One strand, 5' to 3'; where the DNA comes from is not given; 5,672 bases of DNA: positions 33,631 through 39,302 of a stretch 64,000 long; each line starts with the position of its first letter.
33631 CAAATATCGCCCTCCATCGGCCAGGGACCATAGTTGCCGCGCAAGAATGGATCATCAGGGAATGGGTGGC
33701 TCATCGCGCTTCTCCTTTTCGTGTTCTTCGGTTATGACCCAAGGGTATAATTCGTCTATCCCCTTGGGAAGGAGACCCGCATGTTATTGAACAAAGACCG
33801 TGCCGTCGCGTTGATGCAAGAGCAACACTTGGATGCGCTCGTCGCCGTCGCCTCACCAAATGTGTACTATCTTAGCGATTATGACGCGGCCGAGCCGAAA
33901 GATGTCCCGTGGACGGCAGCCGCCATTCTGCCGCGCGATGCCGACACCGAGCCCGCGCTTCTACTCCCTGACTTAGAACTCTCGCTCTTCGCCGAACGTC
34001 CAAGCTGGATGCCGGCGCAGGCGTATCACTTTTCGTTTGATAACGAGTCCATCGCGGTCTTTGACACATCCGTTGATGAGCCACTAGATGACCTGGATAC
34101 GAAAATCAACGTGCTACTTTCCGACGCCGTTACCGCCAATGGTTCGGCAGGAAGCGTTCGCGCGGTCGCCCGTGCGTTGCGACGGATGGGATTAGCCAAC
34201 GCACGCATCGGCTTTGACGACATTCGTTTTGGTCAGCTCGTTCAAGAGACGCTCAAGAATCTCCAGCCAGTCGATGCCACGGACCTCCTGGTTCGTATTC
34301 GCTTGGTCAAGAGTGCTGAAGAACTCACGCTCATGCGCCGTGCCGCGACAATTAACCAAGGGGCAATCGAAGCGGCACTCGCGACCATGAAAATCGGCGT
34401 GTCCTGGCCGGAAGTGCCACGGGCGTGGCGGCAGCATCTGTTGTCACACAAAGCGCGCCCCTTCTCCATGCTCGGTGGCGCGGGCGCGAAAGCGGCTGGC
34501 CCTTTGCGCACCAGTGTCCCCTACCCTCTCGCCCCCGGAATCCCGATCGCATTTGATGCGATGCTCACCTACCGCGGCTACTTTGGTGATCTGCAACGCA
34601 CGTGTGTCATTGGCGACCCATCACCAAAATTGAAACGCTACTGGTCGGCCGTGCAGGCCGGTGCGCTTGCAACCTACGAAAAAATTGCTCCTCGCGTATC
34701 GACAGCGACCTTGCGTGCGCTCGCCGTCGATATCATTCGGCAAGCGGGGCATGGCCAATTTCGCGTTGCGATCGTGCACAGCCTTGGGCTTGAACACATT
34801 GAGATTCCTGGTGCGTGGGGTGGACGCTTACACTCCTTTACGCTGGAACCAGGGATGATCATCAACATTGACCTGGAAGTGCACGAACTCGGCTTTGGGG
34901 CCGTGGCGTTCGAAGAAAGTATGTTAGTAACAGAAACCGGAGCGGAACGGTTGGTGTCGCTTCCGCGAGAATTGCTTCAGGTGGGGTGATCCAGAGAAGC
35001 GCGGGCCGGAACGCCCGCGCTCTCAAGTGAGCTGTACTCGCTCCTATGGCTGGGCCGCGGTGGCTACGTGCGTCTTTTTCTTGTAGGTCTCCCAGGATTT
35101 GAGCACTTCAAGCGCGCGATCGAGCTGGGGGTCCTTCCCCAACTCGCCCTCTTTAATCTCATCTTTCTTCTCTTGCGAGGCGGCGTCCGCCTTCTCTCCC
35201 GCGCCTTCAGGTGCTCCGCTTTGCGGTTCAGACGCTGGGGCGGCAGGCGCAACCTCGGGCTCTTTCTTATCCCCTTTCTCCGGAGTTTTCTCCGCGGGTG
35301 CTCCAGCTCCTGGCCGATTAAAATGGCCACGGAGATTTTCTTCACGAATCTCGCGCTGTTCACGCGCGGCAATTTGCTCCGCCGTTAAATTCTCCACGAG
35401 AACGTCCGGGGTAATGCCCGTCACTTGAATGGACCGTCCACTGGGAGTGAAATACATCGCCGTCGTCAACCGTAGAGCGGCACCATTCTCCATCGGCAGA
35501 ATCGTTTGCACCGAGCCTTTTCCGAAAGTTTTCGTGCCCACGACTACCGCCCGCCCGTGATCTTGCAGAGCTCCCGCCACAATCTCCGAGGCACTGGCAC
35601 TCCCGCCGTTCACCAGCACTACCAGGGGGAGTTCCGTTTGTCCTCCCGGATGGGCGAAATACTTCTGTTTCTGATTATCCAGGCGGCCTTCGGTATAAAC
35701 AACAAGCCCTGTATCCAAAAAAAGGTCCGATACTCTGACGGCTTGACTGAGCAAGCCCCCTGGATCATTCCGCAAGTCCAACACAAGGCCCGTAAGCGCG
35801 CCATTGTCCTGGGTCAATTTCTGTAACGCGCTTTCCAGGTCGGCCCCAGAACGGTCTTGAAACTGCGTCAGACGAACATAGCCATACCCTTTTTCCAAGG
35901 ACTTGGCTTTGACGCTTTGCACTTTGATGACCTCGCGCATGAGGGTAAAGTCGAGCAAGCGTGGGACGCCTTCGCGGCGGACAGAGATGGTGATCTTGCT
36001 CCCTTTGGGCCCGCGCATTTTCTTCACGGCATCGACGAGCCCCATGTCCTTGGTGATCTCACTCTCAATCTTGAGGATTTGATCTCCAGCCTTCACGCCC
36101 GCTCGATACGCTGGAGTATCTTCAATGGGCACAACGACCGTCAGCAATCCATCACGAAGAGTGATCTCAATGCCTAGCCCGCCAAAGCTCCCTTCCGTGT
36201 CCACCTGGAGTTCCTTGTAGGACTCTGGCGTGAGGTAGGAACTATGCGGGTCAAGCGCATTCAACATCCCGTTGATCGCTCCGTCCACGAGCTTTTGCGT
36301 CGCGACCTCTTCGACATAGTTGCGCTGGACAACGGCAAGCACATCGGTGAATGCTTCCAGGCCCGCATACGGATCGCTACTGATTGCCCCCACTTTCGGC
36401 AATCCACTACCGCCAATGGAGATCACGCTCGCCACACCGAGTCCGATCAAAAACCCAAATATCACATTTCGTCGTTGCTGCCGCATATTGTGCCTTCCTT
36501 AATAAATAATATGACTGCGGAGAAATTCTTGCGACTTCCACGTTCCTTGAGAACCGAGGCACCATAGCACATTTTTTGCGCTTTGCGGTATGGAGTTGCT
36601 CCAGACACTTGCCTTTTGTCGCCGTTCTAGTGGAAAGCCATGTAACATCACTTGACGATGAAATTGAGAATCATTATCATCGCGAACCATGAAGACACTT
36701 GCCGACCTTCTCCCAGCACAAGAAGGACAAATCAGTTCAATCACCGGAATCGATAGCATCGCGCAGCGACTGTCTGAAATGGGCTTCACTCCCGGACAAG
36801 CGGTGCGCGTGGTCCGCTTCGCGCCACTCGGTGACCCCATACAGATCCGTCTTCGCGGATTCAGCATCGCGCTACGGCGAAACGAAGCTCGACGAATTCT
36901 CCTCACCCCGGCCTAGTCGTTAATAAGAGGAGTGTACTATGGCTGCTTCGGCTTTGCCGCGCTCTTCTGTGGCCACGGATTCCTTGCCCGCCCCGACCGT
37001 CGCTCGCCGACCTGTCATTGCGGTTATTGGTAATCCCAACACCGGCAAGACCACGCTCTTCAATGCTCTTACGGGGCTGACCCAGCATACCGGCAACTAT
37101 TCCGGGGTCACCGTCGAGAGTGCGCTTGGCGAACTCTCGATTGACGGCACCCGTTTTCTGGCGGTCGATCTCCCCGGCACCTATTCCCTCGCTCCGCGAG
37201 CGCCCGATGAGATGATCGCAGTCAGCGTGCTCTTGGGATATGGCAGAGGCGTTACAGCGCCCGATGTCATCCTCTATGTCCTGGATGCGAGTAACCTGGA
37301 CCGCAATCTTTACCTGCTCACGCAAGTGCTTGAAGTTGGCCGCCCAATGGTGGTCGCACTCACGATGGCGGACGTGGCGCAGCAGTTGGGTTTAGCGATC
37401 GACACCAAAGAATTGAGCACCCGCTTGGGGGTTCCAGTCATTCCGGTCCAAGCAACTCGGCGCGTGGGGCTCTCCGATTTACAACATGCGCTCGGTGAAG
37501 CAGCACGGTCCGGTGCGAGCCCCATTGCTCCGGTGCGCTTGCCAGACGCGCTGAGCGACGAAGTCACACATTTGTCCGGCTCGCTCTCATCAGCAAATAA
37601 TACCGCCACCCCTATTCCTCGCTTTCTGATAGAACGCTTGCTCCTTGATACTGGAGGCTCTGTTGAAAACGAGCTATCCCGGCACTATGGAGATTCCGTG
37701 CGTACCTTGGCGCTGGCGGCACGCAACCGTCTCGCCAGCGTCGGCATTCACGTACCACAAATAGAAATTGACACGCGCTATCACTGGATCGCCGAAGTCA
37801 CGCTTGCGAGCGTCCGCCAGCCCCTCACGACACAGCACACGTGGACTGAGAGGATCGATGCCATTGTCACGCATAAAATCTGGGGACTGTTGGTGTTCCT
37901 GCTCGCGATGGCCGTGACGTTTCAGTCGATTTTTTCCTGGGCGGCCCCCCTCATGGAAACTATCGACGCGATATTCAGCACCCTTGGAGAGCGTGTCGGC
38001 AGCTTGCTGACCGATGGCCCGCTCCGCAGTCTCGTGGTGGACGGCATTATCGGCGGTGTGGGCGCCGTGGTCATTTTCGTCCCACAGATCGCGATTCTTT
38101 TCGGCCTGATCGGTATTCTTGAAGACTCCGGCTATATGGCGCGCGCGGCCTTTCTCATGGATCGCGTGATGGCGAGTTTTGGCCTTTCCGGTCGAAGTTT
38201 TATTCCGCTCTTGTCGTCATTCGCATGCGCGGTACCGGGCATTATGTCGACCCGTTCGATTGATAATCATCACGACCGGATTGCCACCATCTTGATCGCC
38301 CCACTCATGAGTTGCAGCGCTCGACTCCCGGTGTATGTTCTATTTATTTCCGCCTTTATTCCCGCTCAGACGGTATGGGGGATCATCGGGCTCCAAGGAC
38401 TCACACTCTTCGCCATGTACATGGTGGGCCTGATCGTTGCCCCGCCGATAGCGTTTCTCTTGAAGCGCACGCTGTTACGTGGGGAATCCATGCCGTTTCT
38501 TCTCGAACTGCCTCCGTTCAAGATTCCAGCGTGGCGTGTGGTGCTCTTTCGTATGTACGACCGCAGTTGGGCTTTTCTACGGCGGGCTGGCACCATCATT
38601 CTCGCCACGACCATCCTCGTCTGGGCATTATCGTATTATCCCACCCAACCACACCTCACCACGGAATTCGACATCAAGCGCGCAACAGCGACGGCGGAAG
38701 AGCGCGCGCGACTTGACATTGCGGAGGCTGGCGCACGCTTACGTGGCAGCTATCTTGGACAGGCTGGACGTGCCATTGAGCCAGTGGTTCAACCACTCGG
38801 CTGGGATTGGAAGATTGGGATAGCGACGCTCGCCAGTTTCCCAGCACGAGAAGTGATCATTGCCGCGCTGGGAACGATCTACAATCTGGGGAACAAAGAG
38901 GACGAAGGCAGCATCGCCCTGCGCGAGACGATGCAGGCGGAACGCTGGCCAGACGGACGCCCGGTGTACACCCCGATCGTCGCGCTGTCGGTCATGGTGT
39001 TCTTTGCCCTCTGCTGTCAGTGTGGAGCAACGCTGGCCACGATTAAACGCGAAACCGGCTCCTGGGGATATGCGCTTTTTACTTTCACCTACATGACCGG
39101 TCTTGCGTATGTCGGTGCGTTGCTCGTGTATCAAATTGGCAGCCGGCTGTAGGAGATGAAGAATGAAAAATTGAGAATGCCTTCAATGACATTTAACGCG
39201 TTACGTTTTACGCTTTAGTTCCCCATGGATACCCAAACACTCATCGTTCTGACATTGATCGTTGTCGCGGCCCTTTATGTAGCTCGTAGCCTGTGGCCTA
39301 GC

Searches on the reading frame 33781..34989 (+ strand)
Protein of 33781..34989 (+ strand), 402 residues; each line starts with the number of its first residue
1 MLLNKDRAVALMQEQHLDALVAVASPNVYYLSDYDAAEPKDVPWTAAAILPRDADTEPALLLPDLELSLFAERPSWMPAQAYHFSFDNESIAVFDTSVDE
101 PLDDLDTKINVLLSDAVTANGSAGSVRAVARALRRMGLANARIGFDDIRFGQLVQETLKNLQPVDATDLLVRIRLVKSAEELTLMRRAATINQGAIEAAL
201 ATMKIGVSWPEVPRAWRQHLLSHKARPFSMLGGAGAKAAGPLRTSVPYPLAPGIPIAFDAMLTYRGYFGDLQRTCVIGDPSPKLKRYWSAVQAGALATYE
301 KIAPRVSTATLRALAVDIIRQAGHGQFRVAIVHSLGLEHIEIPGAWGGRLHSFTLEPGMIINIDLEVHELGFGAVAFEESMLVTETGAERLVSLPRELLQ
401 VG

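Call 46: search_protein_families(library=pfam, proteins=[window:33781-34989:+], max_evalue=0.00001)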
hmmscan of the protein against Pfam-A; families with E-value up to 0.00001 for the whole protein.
window:33781-34989:+ (402 aa): 2 families
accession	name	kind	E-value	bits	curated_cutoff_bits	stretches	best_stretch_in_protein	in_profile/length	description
PF00557.29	Peptidase_M24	-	3.9e-25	89.3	23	1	184-385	2-208/208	Metallopeptidase family M24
PF01321.24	Creatinase_N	-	5.8e-08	33.8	22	1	6-176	3-128/128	Creatinase/Prolidase N-terminal domain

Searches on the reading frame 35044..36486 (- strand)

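Call 47: search_protein_families(library=pfam, proteins=[window:35044-36486:-], max_evalue=0.00001)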
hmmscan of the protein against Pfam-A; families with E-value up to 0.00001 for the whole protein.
window:35044-36486:- (480 aa): 5 families
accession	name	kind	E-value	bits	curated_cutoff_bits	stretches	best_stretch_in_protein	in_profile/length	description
PF03572.23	Peptidase_S41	-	1.8e-56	190.7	24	1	201-363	2-164/165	Peptidase family S41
PF22694.1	CtpB_N-like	-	3.5e-10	40.6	27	1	41-86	36-82/85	Activating protease CtpB N-terminal domain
PF17820.7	PDZ_6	-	2.3e-09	37.3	27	1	117-171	2-54/54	PDZ domain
PF13180.12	PDZ_2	-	6e-09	36.5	27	1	102-179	1-77/80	PDZ domain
PF00595.29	PDZ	-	1.6e-06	28.8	23.2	1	100-169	8-80/81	PDZ domain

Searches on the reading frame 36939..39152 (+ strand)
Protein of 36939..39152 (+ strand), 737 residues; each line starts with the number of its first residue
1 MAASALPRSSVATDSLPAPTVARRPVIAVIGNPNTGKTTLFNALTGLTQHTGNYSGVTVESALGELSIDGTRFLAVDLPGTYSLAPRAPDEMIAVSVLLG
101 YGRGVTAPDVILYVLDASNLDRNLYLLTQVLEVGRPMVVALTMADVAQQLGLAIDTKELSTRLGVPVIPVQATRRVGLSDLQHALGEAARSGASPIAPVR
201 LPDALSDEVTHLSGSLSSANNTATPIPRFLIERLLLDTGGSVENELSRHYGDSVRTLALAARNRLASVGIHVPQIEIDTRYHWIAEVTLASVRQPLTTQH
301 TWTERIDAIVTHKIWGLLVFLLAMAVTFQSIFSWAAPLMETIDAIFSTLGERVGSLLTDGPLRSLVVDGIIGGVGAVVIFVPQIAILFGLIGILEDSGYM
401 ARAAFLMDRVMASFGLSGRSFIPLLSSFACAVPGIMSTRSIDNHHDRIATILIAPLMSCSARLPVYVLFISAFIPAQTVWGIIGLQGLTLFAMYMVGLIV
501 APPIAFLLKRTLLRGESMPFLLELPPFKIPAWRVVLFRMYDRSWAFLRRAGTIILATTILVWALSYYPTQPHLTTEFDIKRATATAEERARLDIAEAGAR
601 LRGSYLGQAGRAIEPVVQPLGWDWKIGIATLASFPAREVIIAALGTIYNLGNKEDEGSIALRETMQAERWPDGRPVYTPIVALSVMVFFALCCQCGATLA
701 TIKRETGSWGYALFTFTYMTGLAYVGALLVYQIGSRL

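Call 47: search_protein_families(library=pfam, proteins=[window:36939-39152:+], max_evalue=0.00001)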
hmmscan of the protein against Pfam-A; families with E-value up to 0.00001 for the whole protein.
window:36939-39152:+ (737 aa): 4 families
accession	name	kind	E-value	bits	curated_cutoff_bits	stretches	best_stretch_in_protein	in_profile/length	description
PF02421.24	FeoB_N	-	4.4e-53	179.4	27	1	27-184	3-155/156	Ferrous iron transport protein B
PF07670.19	Gate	-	7.4e-42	142.5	29.6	2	378-472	2-103/104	Nucleoside recognition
PF01926.29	MMR_HSR1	-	6.2e-17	62.2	21.9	1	27-142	2-112/113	50S ribosome-binding GTPase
PF07664.17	FeoB_C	-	2.7e-15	56.2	26.6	1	490-542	1-54/54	Ferrous iron transport protein B C terminus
